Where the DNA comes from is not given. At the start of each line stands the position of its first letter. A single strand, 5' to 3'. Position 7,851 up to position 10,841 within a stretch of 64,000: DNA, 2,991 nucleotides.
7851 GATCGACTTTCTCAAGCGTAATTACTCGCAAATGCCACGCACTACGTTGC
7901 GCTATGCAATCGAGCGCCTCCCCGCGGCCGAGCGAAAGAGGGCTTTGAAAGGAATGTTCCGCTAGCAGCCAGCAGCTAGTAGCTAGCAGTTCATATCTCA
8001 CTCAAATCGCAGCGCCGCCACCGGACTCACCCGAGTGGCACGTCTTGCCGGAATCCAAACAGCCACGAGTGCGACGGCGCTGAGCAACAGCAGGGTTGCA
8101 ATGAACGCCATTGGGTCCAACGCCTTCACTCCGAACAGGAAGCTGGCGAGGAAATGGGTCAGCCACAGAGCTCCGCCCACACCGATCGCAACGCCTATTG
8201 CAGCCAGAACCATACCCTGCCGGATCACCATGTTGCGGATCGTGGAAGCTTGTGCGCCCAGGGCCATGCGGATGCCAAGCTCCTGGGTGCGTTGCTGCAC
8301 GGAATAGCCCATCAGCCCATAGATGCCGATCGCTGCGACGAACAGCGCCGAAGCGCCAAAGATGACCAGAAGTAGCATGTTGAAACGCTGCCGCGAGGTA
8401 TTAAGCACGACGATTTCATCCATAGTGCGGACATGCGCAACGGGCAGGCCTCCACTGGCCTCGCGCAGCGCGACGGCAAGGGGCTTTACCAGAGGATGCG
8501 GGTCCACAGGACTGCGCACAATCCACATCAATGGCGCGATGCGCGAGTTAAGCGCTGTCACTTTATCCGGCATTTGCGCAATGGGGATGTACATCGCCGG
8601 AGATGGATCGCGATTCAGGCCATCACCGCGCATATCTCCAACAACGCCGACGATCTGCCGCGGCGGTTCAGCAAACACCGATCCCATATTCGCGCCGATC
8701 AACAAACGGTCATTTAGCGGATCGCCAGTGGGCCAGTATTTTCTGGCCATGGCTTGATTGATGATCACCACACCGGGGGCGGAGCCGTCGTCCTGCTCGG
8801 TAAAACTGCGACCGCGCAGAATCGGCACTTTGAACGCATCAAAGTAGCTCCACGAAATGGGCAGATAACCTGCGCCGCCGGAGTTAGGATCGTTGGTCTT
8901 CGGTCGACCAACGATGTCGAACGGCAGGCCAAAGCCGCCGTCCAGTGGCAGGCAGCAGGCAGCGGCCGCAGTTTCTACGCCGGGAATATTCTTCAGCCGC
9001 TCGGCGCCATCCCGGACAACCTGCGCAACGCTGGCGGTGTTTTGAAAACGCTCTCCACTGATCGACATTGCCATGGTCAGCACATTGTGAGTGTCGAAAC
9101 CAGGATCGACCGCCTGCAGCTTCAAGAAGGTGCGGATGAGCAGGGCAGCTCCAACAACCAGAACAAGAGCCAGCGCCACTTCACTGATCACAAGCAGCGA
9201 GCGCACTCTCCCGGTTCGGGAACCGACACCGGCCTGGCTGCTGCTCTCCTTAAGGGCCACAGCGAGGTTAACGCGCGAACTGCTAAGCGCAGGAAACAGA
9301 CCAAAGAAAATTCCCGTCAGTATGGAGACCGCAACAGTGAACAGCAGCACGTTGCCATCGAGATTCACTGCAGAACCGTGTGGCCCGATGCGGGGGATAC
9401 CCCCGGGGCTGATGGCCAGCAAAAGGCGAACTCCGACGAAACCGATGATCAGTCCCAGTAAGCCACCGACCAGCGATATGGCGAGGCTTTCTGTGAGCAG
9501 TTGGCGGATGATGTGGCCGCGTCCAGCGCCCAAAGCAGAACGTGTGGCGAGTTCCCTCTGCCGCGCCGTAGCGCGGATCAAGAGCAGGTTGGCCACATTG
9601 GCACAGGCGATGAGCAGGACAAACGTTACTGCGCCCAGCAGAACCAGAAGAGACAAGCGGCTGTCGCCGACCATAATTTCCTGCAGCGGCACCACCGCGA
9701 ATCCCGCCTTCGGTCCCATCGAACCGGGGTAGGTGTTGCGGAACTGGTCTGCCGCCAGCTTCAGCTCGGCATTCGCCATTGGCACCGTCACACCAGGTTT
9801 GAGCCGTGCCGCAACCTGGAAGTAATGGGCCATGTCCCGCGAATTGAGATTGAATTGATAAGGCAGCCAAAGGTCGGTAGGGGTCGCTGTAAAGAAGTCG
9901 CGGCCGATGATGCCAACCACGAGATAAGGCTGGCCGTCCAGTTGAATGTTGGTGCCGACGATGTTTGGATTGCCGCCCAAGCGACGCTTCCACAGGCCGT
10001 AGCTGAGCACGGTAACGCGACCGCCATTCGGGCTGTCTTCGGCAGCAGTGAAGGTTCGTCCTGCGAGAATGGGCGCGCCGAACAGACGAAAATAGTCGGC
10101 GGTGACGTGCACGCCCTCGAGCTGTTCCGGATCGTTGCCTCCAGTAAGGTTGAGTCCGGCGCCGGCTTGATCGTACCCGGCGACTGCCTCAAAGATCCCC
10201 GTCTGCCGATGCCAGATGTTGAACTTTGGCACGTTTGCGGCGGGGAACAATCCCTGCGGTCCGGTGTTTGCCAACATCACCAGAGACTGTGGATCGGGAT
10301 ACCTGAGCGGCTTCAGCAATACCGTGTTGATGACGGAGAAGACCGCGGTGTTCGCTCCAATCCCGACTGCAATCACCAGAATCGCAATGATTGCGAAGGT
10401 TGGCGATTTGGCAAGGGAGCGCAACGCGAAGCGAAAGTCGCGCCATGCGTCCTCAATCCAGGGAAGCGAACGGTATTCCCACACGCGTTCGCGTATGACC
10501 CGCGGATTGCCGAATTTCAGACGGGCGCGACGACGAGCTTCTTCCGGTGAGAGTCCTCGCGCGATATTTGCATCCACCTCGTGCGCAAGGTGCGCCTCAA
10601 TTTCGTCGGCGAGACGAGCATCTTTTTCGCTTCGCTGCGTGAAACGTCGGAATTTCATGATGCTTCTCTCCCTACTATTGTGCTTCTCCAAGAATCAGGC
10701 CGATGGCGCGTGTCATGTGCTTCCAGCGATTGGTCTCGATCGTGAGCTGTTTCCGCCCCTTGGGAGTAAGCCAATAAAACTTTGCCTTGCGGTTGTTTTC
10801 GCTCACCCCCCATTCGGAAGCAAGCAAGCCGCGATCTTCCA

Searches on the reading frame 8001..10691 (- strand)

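Call 67: search_protein_families(library=pfam, proteins=[window:8001-10691:-], max_evalue=0.001)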
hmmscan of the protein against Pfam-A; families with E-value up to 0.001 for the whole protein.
window:8001-10691:- (897 aa): 2 families
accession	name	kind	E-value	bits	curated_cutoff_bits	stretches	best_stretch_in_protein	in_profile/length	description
PF12704.14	MacB_PCD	-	1.3e-39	137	27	2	101-311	2-205/207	MacB-like periplasmic core domain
PF02687.27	FtsX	-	7.5e-27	94.2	25.5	2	777-890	2-120/120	FtsX-like permease C-terminal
